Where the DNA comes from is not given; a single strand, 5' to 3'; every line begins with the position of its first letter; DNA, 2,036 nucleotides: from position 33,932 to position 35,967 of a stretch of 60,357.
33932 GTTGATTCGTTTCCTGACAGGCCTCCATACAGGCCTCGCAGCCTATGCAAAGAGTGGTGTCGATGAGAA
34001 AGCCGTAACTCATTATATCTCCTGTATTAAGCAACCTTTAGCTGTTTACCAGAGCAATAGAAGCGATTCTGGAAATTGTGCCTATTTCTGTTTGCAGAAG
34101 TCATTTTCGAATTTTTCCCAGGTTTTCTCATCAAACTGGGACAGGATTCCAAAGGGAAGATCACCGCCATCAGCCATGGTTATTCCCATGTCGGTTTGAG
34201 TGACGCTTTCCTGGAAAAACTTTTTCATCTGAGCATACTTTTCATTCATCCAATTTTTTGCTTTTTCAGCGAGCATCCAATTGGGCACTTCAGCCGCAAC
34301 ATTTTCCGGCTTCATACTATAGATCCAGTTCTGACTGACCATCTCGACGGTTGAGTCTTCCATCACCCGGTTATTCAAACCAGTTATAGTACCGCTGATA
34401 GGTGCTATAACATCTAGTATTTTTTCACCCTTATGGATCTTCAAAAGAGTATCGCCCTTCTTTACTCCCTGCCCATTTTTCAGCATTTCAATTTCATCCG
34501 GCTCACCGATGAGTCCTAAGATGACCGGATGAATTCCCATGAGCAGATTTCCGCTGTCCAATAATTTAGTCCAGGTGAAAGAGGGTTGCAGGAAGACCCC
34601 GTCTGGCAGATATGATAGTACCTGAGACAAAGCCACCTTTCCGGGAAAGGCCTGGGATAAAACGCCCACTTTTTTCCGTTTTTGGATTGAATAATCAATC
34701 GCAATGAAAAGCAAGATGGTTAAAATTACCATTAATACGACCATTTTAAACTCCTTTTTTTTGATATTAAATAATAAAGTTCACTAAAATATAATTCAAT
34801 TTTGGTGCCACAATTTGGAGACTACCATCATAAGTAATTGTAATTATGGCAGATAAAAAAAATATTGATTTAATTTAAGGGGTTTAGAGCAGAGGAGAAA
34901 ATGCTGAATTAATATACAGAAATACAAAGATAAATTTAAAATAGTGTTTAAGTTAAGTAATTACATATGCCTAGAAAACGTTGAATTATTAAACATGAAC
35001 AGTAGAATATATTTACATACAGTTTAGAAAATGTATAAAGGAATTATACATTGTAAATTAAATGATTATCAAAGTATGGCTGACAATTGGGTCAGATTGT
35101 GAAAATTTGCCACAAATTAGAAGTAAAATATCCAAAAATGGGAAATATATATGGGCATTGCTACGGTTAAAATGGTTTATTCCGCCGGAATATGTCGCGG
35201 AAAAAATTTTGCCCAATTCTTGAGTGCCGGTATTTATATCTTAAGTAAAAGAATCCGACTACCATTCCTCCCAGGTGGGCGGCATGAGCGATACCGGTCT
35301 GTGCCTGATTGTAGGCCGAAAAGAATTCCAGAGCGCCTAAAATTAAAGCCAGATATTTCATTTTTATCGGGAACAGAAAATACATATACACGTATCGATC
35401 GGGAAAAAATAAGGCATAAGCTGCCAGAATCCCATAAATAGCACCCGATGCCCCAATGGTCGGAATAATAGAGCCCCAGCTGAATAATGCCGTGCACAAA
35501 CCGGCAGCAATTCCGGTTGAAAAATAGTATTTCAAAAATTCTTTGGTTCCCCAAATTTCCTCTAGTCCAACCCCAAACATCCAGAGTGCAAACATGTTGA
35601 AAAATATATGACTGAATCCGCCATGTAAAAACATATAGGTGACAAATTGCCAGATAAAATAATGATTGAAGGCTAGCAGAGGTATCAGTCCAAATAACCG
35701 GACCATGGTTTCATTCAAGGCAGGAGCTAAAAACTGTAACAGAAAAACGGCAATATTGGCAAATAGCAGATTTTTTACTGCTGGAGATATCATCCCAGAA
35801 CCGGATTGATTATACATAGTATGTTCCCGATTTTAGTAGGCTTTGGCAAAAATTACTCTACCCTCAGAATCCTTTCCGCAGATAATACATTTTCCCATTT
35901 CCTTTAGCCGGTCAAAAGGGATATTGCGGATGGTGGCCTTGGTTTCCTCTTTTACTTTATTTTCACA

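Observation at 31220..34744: Four-gene cassette: TM-anchored GcvH-like protein, NrfC-like 4x[4Fe-4S] subunit without Tat signal, NrfD-like membrane subunit, Cys-rich GcvH-like protein, and no catalytic subunit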

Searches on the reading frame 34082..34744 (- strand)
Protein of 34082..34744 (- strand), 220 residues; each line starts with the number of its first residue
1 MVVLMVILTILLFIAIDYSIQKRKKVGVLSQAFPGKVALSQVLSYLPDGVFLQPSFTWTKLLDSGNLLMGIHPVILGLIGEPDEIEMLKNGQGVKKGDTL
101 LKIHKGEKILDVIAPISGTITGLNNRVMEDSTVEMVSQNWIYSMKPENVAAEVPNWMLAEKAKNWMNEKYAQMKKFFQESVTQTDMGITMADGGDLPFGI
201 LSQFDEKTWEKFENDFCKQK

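Call 3: search_protein_families(library=pfam, proteins=[window:34082-34744:-], max_evalue=1)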
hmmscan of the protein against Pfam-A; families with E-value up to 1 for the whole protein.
window:34082-34744:- (220 aa): 7 families
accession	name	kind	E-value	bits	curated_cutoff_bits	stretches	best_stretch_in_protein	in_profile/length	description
PF01597.25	GCV_H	-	3.6e-08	33.8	22.2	1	57-168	8-121/122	Glycine cleavage H-protein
PF13375.12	RnfC_N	-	0.024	15.1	25.6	1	79-130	38-87/101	RnfC Barrel sandwich hybrid domain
PF07831.19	PYNP_C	-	0.031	14.4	27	1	88-111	38-62/75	Pyrimidine nucleoside phosphorylase C-terminal domain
PF05896.17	NQRA_N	-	0.098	13.3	25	1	88-124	44-79/94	NqrA N-terminal barrel-sandwich hybrid domain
PF05778.17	Apo-CIII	-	0.16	12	34.1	1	152-177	28-53/69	Apolipoprotein CIII (Apo-CIII)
PF13533.13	Biotin_lipoyl_2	-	0.18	12.2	29.8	1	89-103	17-31/32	Biotin-lipoyl like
PF04691.17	ApoC-I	-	0.87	9.9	28.3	0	158-178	38-58/61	Apolipoprotein C-I (ApoC-1)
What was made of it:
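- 34082..34744 (-): Gene 1: TM-anchored, non-lipoylatable GcvH-fold protein with a C-terminal 'TMADGG + helix' extension. It is an accessory subunit, predicted N-out/C-in, so the GcvH domain is cytoplasmic. Pfam GCV_H 3.6e-8, above the cut-off (call 3).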

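Call 4: search_protein_families(library=ncbifam, proteins=[window:34082-34744:-], max_evalue=1)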
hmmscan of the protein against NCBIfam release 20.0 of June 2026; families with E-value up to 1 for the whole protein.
window:34082-34744:- (220 aa): 7 families
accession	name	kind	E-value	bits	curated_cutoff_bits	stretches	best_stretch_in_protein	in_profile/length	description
NF002270.0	PRK01202.1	subfamily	6.5e-09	35.6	117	1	56-168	14-128/129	glycine cleavage system protein GcvH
NF045810.1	GcvH_rel_desulf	equivalog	2.1e-05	24.3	150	1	55-154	22-122/167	GcvH-related protein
TIGR00527.1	gcvH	equivalog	4.5e-05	23.5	115.85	1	51-166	7-125/129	glycine cleavage system protein GcvH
TIGR03077.1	not_gcvH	equivalog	0.045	13.8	144.05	1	84-132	34-82/110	glycine cleavage protein H-like protein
TIGR00964.1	secE_bact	equivalog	0.096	12.6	27.55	1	1-22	29-50/57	preprotein translocase subunit SecE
TIGR01347.1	sucB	equivalog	0.11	11.7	378.65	1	89-172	23-103/404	dihydrolipoyllysine-residue succinyltransferase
TIGR01730.1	RND_mfp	subfamily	0.56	9.1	94.9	0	88-106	42-60/322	efflux RND transporter periplasmic adaptor subunit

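Call 58: find_homologous_proteins(query=window:34082-34744:-, max_evalue=0.00001)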
Query window:34082-34744:- (220 aa): 62 proteins with E <= 0.00001 among 383 candidates.
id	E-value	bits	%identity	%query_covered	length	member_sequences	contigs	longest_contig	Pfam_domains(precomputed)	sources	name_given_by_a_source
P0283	2.1e-139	481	100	98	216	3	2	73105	PF01597.26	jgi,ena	-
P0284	3.0e-129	447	90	100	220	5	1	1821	PF01597.26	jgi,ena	-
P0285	6.2e-129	446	89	100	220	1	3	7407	PF01597.26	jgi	jgi:glycine cleavage system H lipoate-binding protein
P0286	7.3e-126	436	88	98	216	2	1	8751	PF01597.26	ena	-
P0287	2.8e-125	434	87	98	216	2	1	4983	PF01597.26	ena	-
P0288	6.7e-125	433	86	100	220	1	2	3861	PF01597.26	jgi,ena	jgi:glycine cleavage system H lipoate-binding protein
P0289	7.4e-125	433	87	98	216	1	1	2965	PF01597.26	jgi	jgi:glycine cleavage system H lipoate-binding protein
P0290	9.2e-123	426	86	98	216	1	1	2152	PF01597.26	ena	-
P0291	5.7e-116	404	78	100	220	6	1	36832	PF01597.26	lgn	-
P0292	6.1e-96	339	66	99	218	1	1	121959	PF01597.26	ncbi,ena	-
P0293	7.9e-96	338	64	100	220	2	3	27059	PF01597.26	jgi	jgi:glycine cleavage system H lipoate-binding protein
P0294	9.7e-94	331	63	100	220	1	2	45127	PF01597.26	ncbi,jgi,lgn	-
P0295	1.1e-93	331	61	100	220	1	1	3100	PF01597.26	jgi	jgi:glycine cleavage system H lipoate-binding protein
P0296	3.1e-92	326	62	100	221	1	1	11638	PF01597.26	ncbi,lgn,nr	ncbi:MAG: hypothetical protein EH225_00550 [Calditrichaeota bacterium]|nr:hypothetical protein [Cald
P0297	1.7e-91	324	61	99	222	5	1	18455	PF01597.26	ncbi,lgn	-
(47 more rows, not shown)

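Call 69: predict_structure(alignment_id=A4)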
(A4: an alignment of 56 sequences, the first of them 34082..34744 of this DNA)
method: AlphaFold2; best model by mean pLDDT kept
length: 220 residues; sequences in the alignment: 56
mean_pLDDT: 83.0   pTM: 0.73
mean pLDDT of the five models: 83.0, 80.2, 78.7, 77.8, 77.7
residues with pLDDT >= 90: 90; 70-90: 97; 50-70: 19; < 50: 14
segments of 3 or more residues with pLDDT < 50: 24-35
pLDDT, mean of each block of 10 residues (from residue 1): 84 77 43 57 87 91 93 92 91 94 91 94 85 88 93 82 88 89 57 74 90 83
secondary structure, 60 per line:
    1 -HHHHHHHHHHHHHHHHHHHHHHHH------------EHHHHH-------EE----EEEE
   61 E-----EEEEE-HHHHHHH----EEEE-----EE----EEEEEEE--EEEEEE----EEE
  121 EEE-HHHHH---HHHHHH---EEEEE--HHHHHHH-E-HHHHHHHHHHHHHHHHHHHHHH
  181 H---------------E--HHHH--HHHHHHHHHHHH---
elements in order: H2-25 H39-43 E57-61 E67-71 H73-79 E84-87 E99-105 E108-113 E118-123 H125-129 H133-138 E142-146 H149-155 H159-181 H200-203 H206-217

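Call 72: fold_search(model_id=the predicted structure, library=pdb)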
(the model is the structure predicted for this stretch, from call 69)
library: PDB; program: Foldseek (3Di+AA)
matches with E <= 10: 590; with E <= 0.001: 22
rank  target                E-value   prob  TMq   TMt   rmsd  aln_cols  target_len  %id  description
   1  3a8j_E                5.8e-09  1.00  0.50  0.84   2.1       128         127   20  Crystal Structure of ET-EHred complex (released 2010-04-07)
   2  3a8k_E                6.2e-09  1.00  0.50  0.84   2.1       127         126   20  Crystal Structure of ETD97N-EHred complex (released 2010-04-07)
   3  3ab9                  7.0e-09  1.00  0.49  0.81   2.5       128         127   20  Crystal Structure of lipoylated E. coli H-protein (reduced form) (released 2010-04-07)
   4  3a8i_E                1.2e-08  1.00  0.51  0.84   2.2       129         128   19  Crystal Structure of ET-EHred-5-CH3-THF complex (released 2010-04-07)
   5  1onl_A                2.2e-08  1.00  0.49  0.80   2.6       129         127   21  Crystal structure of Thermus thermophilus HB8 H-protein of the glycine cleavage system (released 2003-08-26)
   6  3a7l                  2.8e-08  1.00  0.49  0.82   2.4       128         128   20  Crystal structure of E. coli apoH-protein (released 2010-01-19)
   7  3a7a_B                2.8e-08  1.00  0.49  0.81   2.3       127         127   21  Crystal structure of E. coli lipoate-protein ligase A in complex with octyl-amp and apoH-protein (released 2010-01-19)
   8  3klr                  9.6e-08  1.00  0.49  0.83   2.0       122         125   16  Bovine H-protein at 0.88 angstrom resolution (released 2010-06-09)
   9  8ugo_E                2.1e-07  1.00  0.48  0.84   2.2       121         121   17  Structure of the complex between Human LIAS and H-protein in the presence of 5'-deoxyadenosine (released 2025-07-09)
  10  1zko_A                2.1e-07  1.00  0.45  0.74   2.6       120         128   22  Crystal structure of Glycine cleavage system H protein (tm0212) from Thermotoga maritima at 1.65 A resolution (released 2005-05-10)
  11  3hgb                  2.3e-07  1.00  0.44  0.70   2.8       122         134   16  Crystal structure of glycine cleavage system protein H from Mycobacterium tuberculosis (released 2009-05-26)
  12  3tzu_A                2.5e-07  1.00  0.40  0.67   2.6       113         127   21  Crystal structure of a glycine cleavage system H protein (GCVH) from Mycobacterium marinum (released 2011-10-05)
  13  9c19_E                4.7e-07  1.00  0.49  0.82   2.1       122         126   17  Structure of human LIAS (released 2025-07-09)
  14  1htp                  6.0e-07  1.00  0.51  0.83   2.1       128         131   23  REFINED STRUCTURES AT 2 ANGSTROMS AND 2.2 ANGSTROMS OF THE TWO FORMS OF THE H-PROTEIN, A LIPOAMIDE-CONTAINING PROTEIN OF (released 1995-03-31)
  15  3ift                  7.2e-07  1.00  0.42  0.64   3.4       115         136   18  Crystal structure of glycine cleavage system protein H from Mycobacterium tuberculosis, using X-rays from the Compact Li (released 2009-08-11)
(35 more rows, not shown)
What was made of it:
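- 34082..34744 (-): AF2 pLDDT 83; Foldseek match to E. coli H-protein with TM-score 0.84 (calls 69, 72).
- Checked: TM-score is 0.84 and rmsd 2.1 A against E. coli H-protein (calls 69, 72).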

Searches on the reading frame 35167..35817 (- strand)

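Call 74: search_protein_families(library=pfam, proteins=[window:35167-35817:-], max_evalue=0.00001)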
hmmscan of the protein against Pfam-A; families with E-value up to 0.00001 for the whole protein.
window:35167-35817:- (216 aa): 2 families
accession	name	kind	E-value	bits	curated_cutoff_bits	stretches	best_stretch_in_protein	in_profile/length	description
PF01694.28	Rhomboid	-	1e-31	110.5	22.6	1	55-194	4-139/143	Rhomboid domain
PF08551.15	DUF1751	-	7.8e-08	33.2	22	1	53-114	6-67/99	Eukaryotic integral membrane protein (DUF1751)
